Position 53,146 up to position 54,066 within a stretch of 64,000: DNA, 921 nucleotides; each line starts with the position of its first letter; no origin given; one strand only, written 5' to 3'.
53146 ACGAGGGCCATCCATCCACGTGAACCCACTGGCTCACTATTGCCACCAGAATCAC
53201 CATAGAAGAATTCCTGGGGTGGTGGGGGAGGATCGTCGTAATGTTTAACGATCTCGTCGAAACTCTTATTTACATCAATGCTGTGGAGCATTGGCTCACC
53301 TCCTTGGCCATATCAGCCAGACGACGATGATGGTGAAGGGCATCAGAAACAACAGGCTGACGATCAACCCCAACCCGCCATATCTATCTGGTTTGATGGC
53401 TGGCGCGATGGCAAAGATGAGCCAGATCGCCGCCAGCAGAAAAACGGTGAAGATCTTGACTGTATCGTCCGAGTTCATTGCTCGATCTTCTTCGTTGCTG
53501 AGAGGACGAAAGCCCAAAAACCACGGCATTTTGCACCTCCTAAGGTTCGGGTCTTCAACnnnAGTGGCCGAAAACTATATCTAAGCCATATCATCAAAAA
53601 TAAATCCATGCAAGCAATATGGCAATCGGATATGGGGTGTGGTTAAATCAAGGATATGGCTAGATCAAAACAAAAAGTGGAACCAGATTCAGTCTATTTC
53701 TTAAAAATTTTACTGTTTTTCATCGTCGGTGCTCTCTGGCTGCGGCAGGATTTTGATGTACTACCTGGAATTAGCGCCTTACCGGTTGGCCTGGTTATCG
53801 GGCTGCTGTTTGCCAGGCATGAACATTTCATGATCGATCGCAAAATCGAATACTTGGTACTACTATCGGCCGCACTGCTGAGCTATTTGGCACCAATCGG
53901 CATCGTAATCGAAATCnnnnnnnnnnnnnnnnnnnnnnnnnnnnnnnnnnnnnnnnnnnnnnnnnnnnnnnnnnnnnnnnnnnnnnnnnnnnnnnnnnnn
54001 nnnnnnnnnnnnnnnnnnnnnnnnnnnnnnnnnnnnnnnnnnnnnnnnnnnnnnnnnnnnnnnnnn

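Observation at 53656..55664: Secreted metzincin-like protease translationally coupled to a small membrane protein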

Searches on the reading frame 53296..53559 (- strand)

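Call 3: search_protein_families(library=pfam, proteins=[window:53296-53559:-], max_evalue=1)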
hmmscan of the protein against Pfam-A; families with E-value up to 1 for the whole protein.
window:53296-53559:- (87 aa): 2 families
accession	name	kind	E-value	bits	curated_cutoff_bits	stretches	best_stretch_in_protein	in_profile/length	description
PF04144.18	SCAMP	-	0.016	15.9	27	1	26-72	87-133/172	SCAMP family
PF09843.14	DUF2070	-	0.14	10.9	30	1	35-83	71-122/561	Predicted membrane protein (DUF2070)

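Call 4: search_protein_families(library=ncbifam, proteins=[window:53296-53559:-], max_evalue=1)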
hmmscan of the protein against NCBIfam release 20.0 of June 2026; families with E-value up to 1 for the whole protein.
window:53296-53559:- (87 aa): 0 families

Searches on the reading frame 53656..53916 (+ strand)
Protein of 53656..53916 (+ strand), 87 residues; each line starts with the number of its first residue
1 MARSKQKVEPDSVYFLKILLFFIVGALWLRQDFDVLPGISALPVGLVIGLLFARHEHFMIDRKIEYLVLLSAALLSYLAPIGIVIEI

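Call 3: search_protein_families(library=pfam, proteins=[window:53656-53916:+], max_evalue=1)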
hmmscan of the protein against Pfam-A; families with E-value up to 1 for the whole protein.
window:53656-53916:+ (87 aa): 0 families

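Call 4: search_protein_families(library=ncbifam, proteins=[window:53656-53916:+], max_evalue=1)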
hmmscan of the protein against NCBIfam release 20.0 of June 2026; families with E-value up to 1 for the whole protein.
window:53656-53916:+ (87 aa): 1 family
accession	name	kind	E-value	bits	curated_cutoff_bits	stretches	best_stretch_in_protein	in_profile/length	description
NF008934.0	PRK12291.1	equivalog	0.012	15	427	1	14-82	66-130/419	apolipoprotein N-acyltransferase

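Call 19: find_homologous_proteins(query=A2, max_evalue=0.01)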
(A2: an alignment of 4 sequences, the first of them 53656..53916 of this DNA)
Query A2 (4 sequences) (87 aa, profile of the alignment): 3955 proteins with E <= 0.01 among 8000 candidates; the best 120 are listed.
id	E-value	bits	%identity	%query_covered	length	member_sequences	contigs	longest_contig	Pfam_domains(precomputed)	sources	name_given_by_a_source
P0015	8.0e-43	162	100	100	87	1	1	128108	-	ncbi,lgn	-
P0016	1.9e-41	158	64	97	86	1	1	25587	-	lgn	-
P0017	5.0e-41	157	61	99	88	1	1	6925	-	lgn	-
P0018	3.7e-40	154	90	100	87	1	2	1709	-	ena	-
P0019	4.1e-39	150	85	100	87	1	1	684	-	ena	-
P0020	3.1e-38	148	71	97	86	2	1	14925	-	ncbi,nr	ncbi:hypothetical protein HY346_02885 [Candidatus Microgenomates bacterium]|nr:hypothetical protein 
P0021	1.5e-37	145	60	97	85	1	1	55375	-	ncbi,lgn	-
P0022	9.6e-37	143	64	100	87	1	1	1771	-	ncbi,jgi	jgi:hypothetical protein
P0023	1.2e-36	143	63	100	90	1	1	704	-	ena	-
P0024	1.5e-36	142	61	97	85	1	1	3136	-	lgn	-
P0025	3.2e-36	141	69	94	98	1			-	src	-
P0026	4.1e-36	141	67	99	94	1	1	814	-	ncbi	-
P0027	5.1e-36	140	67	98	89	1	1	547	-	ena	-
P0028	5.4e-36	140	69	98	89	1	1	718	-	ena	-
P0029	6.4e-36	140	65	94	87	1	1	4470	-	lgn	-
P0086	4.9e-29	118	51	87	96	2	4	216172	-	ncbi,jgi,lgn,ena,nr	ncbi:hypothetical protein KBC31_01170 [Candidatus Saccharibacteria bacterium]|jgi:hypothetical prote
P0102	4.4e-28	115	52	95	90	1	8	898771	-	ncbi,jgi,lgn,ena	-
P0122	1.8e-27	113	62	93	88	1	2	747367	-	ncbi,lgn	ncbi:MAG: hypothetical protein WD467_03895 [Candidatus Saccharimonadales bacterium]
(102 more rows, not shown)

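Call 21: find_encoding_contigs(protein=P0102, flank=4000, max_places=2)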
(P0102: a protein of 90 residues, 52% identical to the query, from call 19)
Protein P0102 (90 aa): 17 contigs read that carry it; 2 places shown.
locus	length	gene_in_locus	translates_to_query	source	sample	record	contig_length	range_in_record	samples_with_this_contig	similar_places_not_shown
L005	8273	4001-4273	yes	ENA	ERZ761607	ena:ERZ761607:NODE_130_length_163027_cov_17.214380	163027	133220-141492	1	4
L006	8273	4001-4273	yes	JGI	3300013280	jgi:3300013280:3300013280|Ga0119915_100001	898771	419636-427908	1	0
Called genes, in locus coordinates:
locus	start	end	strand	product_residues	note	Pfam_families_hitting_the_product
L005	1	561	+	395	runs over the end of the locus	PF00009:GTP_EFTU, PF03144:GTP_EFTU_D2, PF03143:GTP_EFTU_D3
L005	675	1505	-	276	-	-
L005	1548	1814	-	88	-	-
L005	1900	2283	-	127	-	-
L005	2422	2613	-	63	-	-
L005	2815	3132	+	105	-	PF00338:Ribosomal_S10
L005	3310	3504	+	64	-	-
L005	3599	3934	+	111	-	-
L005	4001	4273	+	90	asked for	-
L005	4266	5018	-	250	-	PF02557:VanY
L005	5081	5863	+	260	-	PF11350:DUF3152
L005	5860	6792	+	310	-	-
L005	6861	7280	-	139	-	-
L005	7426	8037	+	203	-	PF00297:Ribosomal_L3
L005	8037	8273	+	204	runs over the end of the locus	PF00573:Ribosomal_L4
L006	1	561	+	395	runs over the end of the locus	PF00009:GTP_EFTU, PF03144:GTP_EFTU_D2, PF03143:GTP_EFTU_D3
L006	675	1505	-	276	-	-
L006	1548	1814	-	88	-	-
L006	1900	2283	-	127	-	-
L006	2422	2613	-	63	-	-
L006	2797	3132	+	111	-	PF00338:Ribosomal_S10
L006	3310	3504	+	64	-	-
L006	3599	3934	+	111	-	-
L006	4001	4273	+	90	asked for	-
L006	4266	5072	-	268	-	PF02557:VanY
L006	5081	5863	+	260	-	PF11350:DUF3152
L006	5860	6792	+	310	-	-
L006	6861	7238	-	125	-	-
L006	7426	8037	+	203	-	PF00297:Ribosomal_L3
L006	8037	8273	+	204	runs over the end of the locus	PF00573:Ribosomal_L4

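Call 22: find_encoding_contigs(protein=P0122, flank=4000, max_places=2)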
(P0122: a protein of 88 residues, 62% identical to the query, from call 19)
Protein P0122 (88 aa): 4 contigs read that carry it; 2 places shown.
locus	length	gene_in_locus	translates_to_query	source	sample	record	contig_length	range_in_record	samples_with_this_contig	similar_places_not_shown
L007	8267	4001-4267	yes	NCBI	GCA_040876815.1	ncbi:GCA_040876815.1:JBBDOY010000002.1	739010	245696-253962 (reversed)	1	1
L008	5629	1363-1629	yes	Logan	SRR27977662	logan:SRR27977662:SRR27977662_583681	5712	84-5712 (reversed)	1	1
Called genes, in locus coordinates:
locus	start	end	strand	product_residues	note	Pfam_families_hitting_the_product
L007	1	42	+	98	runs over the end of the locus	-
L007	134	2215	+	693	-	PF00009:GTP_EFTU, PF03144:GTP_EFTU_D2, PF22042:EF-G_D2, PF14492:EFG_III, PF16658:RF3_C (weak), PF03764:EFG_IV, PF00679:EFG_C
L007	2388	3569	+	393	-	PF00009:GTP_EFTU, PF03144:GTP_EFTU_D2, PF03143:GTP_EFTU_D3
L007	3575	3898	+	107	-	PF00338:Ribosomal_S10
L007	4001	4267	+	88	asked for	-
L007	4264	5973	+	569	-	PF11350:DUF3152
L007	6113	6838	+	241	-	PF00297:Ribosomal_L3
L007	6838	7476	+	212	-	PF00573:Ribosomal_L4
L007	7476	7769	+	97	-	PF00276:Ribosomal_L23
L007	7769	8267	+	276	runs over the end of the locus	PF00181:Ribosomal_L2_N, PF03947:Ribosomal_L2_C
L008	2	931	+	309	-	?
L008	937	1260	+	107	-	PF00338:Ribosomal_S10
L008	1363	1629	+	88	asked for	-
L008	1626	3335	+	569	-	PF11350:DUF3152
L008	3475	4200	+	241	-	PF00297:Ribosomal_L3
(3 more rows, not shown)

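Call 23: find_encoding_contigs(protein=P0086, flank=4000, max_places=2)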
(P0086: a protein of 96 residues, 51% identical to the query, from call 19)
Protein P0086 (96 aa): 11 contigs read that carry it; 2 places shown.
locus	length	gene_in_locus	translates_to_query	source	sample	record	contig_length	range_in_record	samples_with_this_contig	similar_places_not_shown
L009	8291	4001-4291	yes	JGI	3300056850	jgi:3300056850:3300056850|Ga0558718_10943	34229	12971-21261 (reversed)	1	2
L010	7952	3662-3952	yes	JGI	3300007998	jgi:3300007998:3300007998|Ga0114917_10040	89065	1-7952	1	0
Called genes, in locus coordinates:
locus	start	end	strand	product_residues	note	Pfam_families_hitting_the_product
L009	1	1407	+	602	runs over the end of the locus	PF13522:GATase_6, PF13537:GATase_7, PF01380:SIS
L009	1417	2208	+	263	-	PF02567:PhzC-PhzF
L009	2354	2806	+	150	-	-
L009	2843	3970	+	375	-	-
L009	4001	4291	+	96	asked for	-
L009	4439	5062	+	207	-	PF00297:Ribosomal_L3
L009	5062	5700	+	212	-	PF00573:Ribosomal_L4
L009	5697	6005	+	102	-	PF00276:Ribosomal_L23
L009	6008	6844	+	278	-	PF00181:Ribosomal_L2_N, PF03947:Ribosomal_L2_C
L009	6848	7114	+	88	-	PF00203:Ribosomal_S19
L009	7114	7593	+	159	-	PF00237:Ribosomal_L22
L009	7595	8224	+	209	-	PF07650:KH_2, PF00189:Ribosomal_S3_C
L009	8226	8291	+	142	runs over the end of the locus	PF00252:Ribosomal_L16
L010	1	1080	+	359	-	?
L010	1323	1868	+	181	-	PF02567:PhzC-PhzF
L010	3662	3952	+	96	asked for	-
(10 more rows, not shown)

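Call 34: find_related_loci(query=A2, collection=metagenome_contigs, flank=5000)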
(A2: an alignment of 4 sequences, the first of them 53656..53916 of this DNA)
Query A2 (87 aa) in metagenome_contigs; peptide patterns used: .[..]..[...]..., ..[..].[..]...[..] (x = any residue, [..] = any of these).
361 stretches matched a pattern; 200 encode a relative of the query (tblastn E <= 1e-3); the best 80 are kept; 80 distinct loci.
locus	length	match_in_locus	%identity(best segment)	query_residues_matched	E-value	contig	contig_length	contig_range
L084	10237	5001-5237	60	5-86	6e-30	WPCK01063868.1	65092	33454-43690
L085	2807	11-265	57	1-86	1e-29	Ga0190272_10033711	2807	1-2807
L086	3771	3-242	56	8-87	2e-28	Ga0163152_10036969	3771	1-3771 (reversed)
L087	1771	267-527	64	1-87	1e-27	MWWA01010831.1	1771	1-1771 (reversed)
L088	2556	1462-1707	55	3-87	8e-27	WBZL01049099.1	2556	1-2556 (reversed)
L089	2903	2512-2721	63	19-87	5e-26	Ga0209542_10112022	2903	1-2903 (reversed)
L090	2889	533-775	50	6-85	2e-25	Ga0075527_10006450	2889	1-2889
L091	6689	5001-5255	54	3-85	4e-25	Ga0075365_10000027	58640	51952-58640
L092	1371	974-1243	53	1-87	6e-25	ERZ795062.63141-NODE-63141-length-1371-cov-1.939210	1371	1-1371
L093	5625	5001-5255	54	3-85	1e-24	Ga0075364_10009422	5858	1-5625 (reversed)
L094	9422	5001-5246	51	5-85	2e-24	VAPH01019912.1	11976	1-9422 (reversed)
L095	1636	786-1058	52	1-85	2e-24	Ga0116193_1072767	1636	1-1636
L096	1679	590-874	48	1-86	3e-24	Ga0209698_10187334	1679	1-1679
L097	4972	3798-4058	51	2-85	9e-24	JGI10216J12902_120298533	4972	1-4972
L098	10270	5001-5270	44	1-85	8e-24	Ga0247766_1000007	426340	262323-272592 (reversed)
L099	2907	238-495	54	2-85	1e-23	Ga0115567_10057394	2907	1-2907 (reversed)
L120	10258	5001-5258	49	3-85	2e-22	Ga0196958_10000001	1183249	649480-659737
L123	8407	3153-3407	48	4-85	5e-22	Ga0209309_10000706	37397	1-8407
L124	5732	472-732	45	2-85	7e-22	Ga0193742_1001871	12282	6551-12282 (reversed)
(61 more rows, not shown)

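Call 53: search_protein_families(library=pfam, proteins=[L005:5860-6789:+], max_evalue=0.1)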
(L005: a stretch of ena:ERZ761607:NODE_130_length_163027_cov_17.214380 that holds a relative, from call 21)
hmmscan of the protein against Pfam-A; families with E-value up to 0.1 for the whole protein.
L005:5860-6789:+ (310 aa): 2 families
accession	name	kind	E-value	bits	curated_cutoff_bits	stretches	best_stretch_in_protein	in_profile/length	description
PF10140.15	YukC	-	0.033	13.6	27.4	1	50-106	172-228/357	WXG100 protein secretion system (Wss), protein YukC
PF12326.13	EOS1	-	0.076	13.4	23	0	43-96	103-156/163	N-glycosylation protein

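Call 68: search_protein_families(library=pfam, proteins=[L099:529-1314:-, L123:3579-4376:-, L124:732-1604:-, L098:6025-6822:+, L120:5994-6746:+, L123:5151-6152:+, L124:2341-3240:+, L085:1037-1993:+], max_evalue=0.01)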
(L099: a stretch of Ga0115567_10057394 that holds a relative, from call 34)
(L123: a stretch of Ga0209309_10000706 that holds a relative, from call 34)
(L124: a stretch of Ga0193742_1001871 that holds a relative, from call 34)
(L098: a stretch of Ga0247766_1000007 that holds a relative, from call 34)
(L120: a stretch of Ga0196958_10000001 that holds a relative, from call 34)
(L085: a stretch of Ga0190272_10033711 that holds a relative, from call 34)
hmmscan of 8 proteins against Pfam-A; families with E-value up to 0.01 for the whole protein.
L099:529-1314:- (261 aa): 1 family
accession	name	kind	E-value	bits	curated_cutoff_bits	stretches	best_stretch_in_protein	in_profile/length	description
PF02557.22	VanY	-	1.5e-35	122.3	25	1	103-232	3-131/132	D-alanyl-D-alanine carboxypeptidase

L123:3579-4376:- (265 aa): 1 family
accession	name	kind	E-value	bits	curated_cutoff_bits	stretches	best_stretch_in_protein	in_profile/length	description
PF02557.22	VanY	-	6.6e-36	123.4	25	1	111-236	7-131/132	D-alanyl-D-alanine carboxypeptidase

L124:732-1604:- (290 aa): 1 family
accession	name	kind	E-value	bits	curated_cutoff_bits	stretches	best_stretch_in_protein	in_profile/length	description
PF02557.22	VanY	-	1.8e-37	128.5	25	1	131-260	3-131/132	D-alanyl-D-alanine carboxypeptidase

L098:6025-6822:+ (266 aa): 1 family
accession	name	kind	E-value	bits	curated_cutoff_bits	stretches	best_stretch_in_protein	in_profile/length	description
PF19903.4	DUF6376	-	0.0012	19.6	27.3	1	137-247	3-116/116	Family of unknown function (DUF6376)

L120:5994-6746:+ (251 aa): 5 families
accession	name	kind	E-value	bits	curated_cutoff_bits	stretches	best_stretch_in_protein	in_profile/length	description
PF07798.16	CCDC90-like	-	0.0015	18.8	33.5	1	178-247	89-158/175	Coiled-coil domain-containing protein 90-like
PF12698.13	ABC2_membrane_3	-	0.0028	17.2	31.6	1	17-210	6-134/347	ABC-2 family transporter protein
PF06022.16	Cir_Bir_Yir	-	0.0036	17.2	25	1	112-230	101-214/259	Plasmodium variant antigen protein Cir/Yir/Bir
PF10144.15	SMP_2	-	0.0059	16.7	28.9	1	19-71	11-63/159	Bacterial virulence factor haemolysin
PF19903.4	DUF6376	-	0.0067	17.2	27.3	1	126-216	7-102/116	Family of unknown function (DUF6376)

L123:5151-6152:+ (334 aa): 1 family
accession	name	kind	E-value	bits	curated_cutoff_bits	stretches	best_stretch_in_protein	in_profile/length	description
PF16525.10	MHB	-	7.1e-05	23.3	27.4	1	214-256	27-69/77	Haemophore, haem-binding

L124:2341-3240:+ (300 aa): 0 families

L085:1037-1993:+ (319 aa): 2 families
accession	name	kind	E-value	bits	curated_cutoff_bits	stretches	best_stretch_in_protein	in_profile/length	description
PF03476.21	MOSC_N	-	2.8e-17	63.1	25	1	10-129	4-118/119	MOSC N-terminal beta barrel domain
PF03473.23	MOSC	-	4.6e-09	36.8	22.7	1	152-292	3-116/120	MOSC domain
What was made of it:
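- VanY lies divergently upstream of short-type DUF3152 in L005/L006, L099, L123 and L124 (calls 21, 68). The PG_binding_4 fusions and VanY pairing point to the wall rather than to soluble proteins (calls 53, 68).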

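Call 74: search_protein_families(library=phrogs, proteins=[window:53656-53916:+], max_evalue=0.01)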
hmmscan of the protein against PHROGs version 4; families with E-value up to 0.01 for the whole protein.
window:53656-53916:+ (87 aa): 0 families
